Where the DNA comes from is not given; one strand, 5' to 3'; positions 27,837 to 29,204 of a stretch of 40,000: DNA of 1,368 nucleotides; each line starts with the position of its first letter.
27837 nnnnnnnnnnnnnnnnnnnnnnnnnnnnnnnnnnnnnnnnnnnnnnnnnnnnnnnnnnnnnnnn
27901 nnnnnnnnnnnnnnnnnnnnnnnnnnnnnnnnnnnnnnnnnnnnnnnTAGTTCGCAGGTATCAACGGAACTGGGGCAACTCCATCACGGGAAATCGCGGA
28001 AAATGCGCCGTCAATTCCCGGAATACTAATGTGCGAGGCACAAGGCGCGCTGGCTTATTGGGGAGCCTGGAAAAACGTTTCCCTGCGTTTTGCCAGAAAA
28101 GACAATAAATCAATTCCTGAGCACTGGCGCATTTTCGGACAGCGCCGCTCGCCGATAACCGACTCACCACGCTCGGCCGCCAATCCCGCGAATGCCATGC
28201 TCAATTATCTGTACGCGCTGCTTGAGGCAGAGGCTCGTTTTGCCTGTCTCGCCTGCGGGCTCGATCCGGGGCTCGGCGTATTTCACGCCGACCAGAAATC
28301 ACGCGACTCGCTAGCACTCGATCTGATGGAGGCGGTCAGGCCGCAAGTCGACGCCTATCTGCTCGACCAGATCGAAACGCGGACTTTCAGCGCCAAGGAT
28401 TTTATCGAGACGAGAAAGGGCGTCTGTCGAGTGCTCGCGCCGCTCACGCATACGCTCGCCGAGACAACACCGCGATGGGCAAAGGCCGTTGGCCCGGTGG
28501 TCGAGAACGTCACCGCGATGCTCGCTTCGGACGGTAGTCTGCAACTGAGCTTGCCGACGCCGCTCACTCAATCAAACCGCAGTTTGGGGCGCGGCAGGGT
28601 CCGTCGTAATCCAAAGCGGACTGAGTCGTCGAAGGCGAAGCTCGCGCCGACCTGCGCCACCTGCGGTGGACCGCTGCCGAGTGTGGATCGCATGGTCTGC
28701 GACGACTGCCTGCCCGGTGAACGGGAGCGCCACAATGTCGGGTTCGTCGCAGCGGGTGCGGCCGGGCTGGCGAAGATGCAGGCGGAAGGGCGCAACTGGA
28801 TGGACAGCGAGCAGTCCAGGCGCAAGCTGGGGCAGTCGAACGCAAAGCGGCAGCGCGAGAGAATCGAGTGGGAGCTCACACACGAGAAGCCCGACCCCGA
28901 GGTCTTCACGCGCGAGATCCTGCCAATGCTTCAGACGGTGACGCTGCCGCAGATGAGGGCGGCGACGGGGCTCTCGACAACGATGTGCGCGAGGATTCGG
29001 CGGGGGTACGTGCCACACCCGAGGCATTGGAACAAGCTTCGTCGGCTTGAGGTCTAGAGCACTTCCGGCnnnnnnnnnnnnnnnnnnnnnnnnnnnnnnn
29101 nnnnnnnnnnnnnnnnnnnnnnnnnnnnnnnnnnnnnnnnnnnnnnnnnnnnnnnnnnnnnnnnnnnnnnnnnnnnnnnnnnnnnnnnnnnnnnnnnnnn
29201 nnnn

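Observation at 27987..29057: Stand-alone Cas1-family gene with Zn-ribbon/HTH C-terminal extension, and no Cas2, array or other cas genes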

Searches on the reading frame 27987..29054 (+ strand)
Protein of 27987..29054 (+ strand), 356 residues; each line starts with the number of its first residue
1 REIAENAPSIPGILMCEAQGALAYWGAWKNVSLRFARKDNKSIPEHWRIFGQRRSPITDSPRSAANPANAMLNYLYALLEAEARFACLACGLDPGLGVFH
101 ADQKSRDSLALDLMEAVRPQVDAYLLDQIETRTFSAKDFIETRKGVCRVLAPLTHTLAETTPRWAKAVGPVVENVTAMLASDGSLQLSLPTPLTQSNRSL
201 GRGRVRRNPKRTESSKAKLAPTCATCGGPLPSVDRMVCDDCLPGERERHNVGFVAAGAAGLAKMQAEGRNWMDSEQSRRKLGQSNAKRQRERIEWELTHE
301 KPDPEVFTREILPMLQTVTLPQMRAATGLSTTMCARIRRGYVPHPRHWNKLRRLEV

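Call 4: search_protein_families(library=pfam, proteins=[window:28029-29054:+], max_evalue=1)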
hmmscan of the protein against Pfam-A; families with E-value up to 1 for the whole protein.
window:28029-29054:+ (342 aa): 2 families
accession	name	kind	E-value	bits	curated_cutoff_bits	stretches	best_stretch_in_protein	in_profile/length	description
PF01867.21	Cas_Cas1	-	5.5e-24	85.2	22.3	1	3-132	155-267/283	CRISPR associated protein Cas1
PF18912.6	DZR_2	-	0.87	9.9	27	1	206-228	36-56/56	Double zinc ribbon domain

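Call 5: search_protein_families(library=ncbifam, proteins=[window:28029-29054:+], max_evalue=1)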
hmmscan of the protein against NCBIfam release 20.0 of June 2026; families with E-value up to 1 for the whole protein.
window:28029-29054:+ (342 aa): 9 families
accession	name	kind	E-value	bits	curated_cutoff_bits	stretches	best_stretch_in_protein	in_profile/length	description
TIGR00287.1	cas1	equivalog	2e-22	79.7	71.7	1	28-132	173-271/327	CRISPR-associated endonuclease Cas1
NF049935.1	cas4g_cas1g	exception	3.2e-20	72.1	560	1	48-132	400-485/546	CRISPR-associated endonuclease Cas4g/Cas1g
TIGR03640.1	cas1_DVULG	exception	1.1e-18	67.6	385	1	47-134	193-281/340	type I-C CRISPR-associated endonuclease Cas1c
TIGR04093.1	cas1_CYANO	exception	3e-17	62.6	385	1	2-131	160-272/334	type I-D CRISPR-associated endonuclease Cas1d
TIGR03639.1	cas1_NMENI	exception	1.8e-15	57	120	1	48-137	165-254/278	type II CRISPR-associated endonuclease Cas1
TIGR03983.1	cas1_MYXAN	equivalog_domain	1.1e-12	47.6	358.05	1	47-128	199-282/347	type I-MYXAN CRISPR-associated endonuclease Cas1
TIGR03641.1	cas1_HMARI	exception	1.3e-05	24.7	304.1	1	50-132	180-263/324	type I-B CRISPR-associated endonuclease Cas1b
TIGR04329.1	cas1_PREFRAN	exception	4.1e-05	22.8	300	1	46-126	181-261/317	type V CRISPR-associated endonuclease Cas1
TIGR03638.1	cas1_ECOLI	exception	0.011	15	215.6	1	49-103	167-219/269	type I-E CRISPR-associated endonuclease Cas1e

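Call 9: find_homologous_proteins(query=window:27987-29054:+)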
Query window:27987-29054:+ (356 aa): 4917 proteins with E <= 0.001 among 8000 candidates; the best 120 are listed.
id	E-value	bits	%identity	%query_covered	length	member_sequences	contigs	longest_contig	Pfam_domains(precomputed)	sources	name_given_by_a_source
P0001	9.8e-231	783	100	96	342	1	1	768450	PF01867.22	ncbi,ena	-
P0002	4.5e-188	643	80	99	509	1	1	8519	PF01867.22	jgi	jgi:CRISPR-associated endonuclease Cas1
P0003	6.9e-182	622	78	99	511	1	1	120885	PF01867.22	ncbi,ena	-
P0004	8.0e-182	622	77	100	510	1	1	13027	PF01867.22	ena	-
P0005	1.8e-180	618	81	95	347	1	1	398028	PF01867.22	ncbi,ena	-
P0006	1.8e-173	595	74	99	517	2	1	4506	PF01867.22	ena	-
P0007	2.5e-167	574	72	99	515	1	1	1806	PF01867.22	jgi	jgi:CRISPR-associated endonuclease Cas1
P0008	5.2e-162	557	69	99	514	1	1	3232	PF01867.22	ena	-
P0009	6.7e-160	550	67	99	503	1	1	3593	PF01867.22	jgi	jgi:CRISPR-associated endonuclease Cas1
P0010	2.1e-156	538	66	99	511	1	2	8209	PF01867.22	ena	-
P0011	2.3e-156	538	69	99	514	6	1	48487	PF01867.22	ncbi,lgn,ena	-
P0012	3.7e-153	528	67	99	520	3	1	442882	PF01867.22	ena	-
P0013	1.6e-152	526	66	100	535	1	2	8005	PF01867.22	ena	-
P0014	4.4e-148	511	75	85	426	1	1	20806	PF01867.22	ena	-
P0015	9.8e-148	510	67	100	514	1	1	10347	PF01867.22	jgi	jgi:CRISPR-associated endonuclease Cas1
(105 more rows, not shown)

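Call 11: find_encoding_contigs(protein=P0003, flank=10000, max_places=3)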
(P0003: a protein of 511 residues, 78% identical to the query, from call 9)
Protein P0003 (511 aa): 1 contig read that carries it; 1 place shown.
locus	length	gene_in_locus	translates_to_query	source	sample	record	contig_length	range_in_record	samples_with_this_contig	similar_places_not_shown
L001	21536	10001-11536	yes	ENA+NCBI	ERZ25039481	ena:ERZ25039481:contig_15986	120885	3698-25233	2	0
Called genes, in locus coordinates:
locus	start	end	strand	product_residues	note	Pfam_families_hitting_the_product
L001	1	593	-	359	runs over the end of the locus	-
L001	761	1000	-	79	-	-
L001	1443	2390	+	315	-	-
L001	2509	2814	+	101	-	PF01527:HTH_Tnp_1 (weak)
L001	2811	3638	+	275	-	PF13276:HTH_21, PF00665:rve, PF13683:rve_3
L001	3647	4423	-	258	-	PF13676:TIR_2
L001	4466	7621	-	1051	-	-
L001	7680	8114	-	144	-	-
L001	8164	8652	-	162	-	-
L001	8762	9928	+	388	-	-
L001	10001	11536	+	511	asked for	PF01867:Cas_Cas1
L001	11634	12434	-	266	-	-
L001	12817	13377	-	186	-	-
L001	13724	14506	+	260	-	-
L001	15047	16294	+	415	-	PF13088:BNR_2 (faint), PF15902:Sortilin-Vps10 (faint), PF02012:BNR (faint), PF14870:PSII_BNR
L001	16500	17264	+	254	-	PF13365:Trypsin_2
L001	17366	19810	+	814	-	PF13191:AAA_16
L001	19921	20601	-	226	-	-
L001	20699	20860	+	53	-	-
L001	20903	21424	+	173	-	-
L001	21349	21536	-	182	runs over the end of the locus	PF09286:Pro-kuma_activ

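Call 12: find_encoding_contigs(protein=P0012, flank=10000, max_places=3)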
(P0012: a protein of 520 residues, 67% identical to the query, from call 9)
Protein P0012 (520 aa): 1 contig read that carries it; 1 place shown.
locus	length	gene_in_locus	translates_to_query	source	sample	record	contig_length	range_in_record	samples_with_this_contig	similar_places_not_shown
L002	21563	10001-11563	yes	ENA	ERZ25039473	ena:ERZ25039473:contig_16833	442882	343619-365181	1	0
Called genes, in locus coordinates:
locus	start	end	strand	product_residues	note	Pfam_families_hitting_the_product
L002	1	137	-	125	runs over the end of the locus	PF07883:Cupin_2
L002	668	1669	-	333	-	PF14870:PSII_BNR, PF15902:Sortilin-Vps10 (faint), PF02012:BNR (faint), PF14870:PSII_BNR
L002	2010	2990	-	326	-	PF14870:PSII_BNR, PF15902:Sortilin-Vps10 (faint), PF02012:BNR (faint), PF14870:PSII_BNR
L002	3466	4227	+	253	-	-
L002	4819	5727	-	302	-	-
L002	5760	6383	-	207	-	-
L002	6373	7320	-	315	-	PF03175:DNA_pol_B_2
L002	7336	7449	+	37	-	-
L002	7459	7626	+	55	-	-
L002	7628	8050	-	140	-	-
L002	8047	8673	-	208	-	-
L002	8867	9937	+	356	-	-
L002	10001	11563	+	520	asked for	PF01867:Cas_Cas1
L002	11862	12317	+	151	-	PF10544:T5orf172 (weak), PF13455:MUG113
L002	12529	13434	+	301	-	PF25852:DUF6242_C (faint), PF15902:Sortilin-Vps10 (faint), PF02012:BNR (faint), PF14870:PSII_BNR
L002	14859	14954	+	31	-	-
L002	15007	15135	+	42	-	-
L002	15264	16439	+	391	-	-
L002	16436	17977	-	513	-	-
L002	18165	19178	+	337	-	-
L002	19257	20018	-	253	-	PF00230:MIP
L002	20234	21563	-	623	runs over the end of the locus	PF00456:Transketolase_N, PF13292:DXP_synthase_N (weak), PF02775:TPP_enzyme_C (weak), PF02779:Transket_pyr, PF02780:Transketolase_C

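Call 15: search_protein_families(library=pfam, proteins=[L001:4466-7621:-, L001:7680-8114:-, L001:8164-8652:-, L001:8762-9928:+, L001:11634-12434:-, L001:12817-13377:-, L001:13724-14506:+, L001:1443-2390:+, L001:10001-11536:+], max_evalue=0.1)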
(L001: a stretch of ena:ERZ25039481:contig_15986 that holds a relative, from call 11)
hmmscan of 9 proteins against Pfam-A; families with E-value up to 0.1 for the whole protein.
L001:4466-7621:- (1051 aa): 1 family
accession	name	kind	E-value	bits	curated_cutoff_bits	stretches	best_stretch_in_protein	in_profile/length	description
PF03175.18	DNA_pol_B_2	-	7.3e-05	22.3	25.8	1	235-347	128-244/468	DNA polymerase type B, organellar and viral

L001:7680-8114:- (144 aa): 1 family
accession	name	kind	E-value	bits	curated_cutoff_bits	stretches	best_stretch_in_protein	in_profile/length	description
PF19474.4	DUF6011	-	0.077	13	26.6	1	56-74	3-21/37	Family of unknown function (DUF6011)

L001:8164-8652:- (162 aa): 2 families
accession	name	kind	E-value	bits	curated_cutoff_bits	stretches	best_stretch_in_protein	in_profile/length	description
PF02474.21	NodA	-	0.053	13.6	22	1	99-148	59-104/195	Nodulation protein A (NodA)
PF07713.18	DUF1604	-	0.092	13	25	0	119-135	11-27/84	Protein of unknown function (DUF1604)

L001:8762-9928:+ (388 aa): 0 families

L001:11634-12434:- (266 aa): 0 families

L001:12817-13377:- (186 aa): 1 family
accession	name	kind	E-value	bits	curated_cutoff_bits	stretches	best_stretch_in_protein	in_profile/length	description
PF00684.25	DnaJ_CXXCXGXG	-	0.028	15.1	32.7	1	66-106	15-54/65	DnaJ central domain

L001:13724-14506:+ (260 aa): 0 families

L001:1443-2390:+ (315 aa): 0 families

L001:10001-11536:+ (511 aa): 2 families
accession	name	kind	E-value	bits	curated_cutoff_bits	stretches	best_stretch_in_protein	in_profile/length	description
PF01867.21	Cas_Cas1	-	6.8e-39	134.2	22.3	1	20-301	2-267/283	CRISPR associated protein Cas1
PF08772.16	Zn_ribbon_NOB1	-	0.034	14.7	24.9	1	374-431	7-61/72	Nin one binding (NOB1) Zn-ribbon like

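Call 16: search_protein_families(library=pfam, proteins=[L002:4819-5727:-, L002:5760-6383:-, L002:6373-7320:-, L002:7628-8050:-, L002:8047-8673:-, L002:8867-9937:+, L002:3466-4227:+, L002:11862-12317:+, L002:15264-16439:+, L002:16436-17977:-], max_evalue=0.1)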
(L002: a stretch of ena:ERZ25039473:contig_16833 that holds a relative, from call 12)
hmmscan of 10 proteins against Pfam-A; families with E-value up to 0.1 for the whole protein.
L002:4819-5727:- (302 aa): 0 families

L002:5760-6383:- (207 aa): 0 families

L002:6373-7320:- (315 aa): 1 family
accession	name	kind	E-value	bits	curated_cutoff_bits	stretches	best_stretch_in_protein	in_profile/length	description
PF03175.18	DNA_pol_B_2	-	3.6e-08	33.2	25.8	1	166-282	119-244/468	DNA polymerase type B, organellar and viral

L002:7628-8050:- (140 aa): 1 family
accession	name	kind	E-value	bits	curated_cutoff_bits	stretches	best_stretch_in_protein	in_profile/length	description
PF23382.1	DUF7097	-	0.035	14.4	27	1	21-73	75-138/175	Family of unknown function (DUF7097)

L002:8047-8673:- (208 aa): 0 families

L002:8867-9937:+ (356 aa): 0 families

L002:3466-4227:+ (253 aa): 2 families
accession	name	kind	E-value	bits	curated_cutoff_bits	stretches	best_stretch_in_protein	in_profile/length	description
PF10978.13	DUF2785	-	0.071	13.2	25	0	10-80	40-99/174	Protein of unknown function (DUF2785)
PF19044.6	P-loop_TraG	-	0.088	11.9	25.8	0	124-177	135-188/413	TraG P-loop domain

L002:11862-12317:+ (151 aa): 3 families
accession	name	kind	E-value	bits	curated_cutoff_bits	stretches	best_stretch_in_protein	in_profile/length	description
PF13455.12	MUG113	-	1.2e-11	45.4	22.3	1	80-148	1-72/73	Meiotically up-regulated gene 113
PF10544.15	T5orf172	-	3.4e-06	27.9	20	1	69-147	1-98/101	T5orf172 domain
PF06311.17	NumbF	-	0.073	13.9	27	0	22-50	63-92/94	NUMB domain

L002:15264-16439:+ (391 aa): 0 families

L002:16436-17977:- (513 aa): 8 families
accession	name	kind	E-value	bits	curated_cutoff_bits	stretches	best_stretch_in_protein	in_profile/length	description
PF14870.12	PSII_BNR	-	5.9e-32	111.6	27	4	75-159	8-96/303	Photosynthesis system II assembly factor YCF48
PF02012.26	BNR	-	2e-09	36.5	27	0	68-77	2-11/12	BNR/Asp-box repeat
PF19077.6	Big_13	-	2.3e-07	31.7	27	2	459-506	43-95/102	Bacterial Ig-like domain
PF15902.12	Sortilin-Vps10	-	3.3e-06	26.6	33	0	66-127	3-67/446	Sortilin, neurotensin receptor 3,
PF16850.11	Inhibitor_I66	-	0.00081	19.7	27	0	72-105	81-115/146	Peptidase inhibitor I66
PF03174.19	CHB_HEX_C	-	0.0012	19.2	23.6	0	55-86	26-58/76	Chitobiase/beta-hexosaminidase C-terminal domain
PF12245.14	Big_3_2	-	0.0026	18.4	23.3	0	443-504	44-113/122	Bacterial Ig-like domain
PF24092.1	DUF7373_C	-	0.07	13.8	27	0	472-509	104-141/146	Domain of unknown function (DUF7373) C-terminal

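Call 18: find_encoding_contigs(protein=P0001, flank=10000, max_places=3)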
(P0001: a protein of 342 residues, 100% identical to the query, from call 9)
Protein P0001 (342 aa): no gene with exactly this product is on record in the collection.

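Call 22: search_solved_structures(query=A1, max_evalue=0.01, show_alignments=1)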
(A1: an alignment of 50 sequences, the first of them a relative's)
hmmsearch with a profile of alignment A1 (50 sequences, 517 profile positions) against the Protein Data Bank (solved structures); distinct sequences matched with E-value up to 0.01: 16.
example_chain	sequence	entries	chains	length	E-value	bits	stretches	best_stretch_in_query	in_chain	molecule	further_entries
6opm_A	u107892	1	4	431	4.5e-36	127.9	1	17-305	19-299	CRISPR-associated endonuclease Cas1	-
4n06_A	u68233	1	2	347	9.1e-36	126.9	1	19-304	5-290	CRISPR-associated endonuclease Cas1 1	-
7cr6_A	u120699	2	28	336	1.9e-21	79.6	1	57-297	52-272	CRISPR-associated endonuclease Cas1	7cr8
8d3l_A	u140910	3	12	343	1e-20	77.2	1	75-301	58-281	CRISPR-associated endonuclease Cas1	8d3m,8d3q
8d3p_A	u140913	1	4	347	1.2e-20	76.9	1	75-301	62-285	CRISPR-associated endonuclease Cas1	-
7mi4_A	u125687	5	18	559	2e-15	59.7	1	213-302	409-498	CRISPR-associated exonuclease Cas4/endonuclease Cas1 fusion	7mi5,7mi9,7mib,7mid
4xtk_A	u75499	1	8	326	3.3e-08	35.9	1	122-300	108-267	CRISPR-associated endonuclease Cas1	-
9h1h_B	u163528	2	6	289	1.5e-06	30.4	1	216-281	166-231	CRISPR-associated endonuclease Cas1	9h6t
9hp8_F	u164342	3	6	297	1.7e-06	30.3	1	216-281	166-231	CRISPR-associated endonuclease Cas1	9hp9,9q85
6qxf_I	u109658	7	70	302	1.8e-06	30.2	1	216-281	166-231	CRISPR-associated endonuclease Cas1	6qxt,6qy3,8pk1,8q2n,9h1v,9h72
7kft_D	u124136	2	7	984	2.7e-06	29.6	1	69-297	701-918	Cas6-RT-Cas1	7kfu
5xvn_A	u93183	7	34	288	7.6e-06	28.1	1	217-281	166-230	CRISPR-associated endonuclease Cas1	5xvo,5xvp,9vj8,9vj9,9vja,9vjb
4wj0_A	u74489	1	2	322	5.1e-05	25.4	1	129-301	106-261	CRISPR-associated endonuclease Cas1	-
7ei1_A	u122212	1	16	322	0.0012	20.8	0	216-301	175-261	CRISPR-associated endonuclease Cas1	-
4zkj_A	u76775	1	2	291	0.0014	20.7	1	219-282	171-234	CRISPR-associated protein Cas1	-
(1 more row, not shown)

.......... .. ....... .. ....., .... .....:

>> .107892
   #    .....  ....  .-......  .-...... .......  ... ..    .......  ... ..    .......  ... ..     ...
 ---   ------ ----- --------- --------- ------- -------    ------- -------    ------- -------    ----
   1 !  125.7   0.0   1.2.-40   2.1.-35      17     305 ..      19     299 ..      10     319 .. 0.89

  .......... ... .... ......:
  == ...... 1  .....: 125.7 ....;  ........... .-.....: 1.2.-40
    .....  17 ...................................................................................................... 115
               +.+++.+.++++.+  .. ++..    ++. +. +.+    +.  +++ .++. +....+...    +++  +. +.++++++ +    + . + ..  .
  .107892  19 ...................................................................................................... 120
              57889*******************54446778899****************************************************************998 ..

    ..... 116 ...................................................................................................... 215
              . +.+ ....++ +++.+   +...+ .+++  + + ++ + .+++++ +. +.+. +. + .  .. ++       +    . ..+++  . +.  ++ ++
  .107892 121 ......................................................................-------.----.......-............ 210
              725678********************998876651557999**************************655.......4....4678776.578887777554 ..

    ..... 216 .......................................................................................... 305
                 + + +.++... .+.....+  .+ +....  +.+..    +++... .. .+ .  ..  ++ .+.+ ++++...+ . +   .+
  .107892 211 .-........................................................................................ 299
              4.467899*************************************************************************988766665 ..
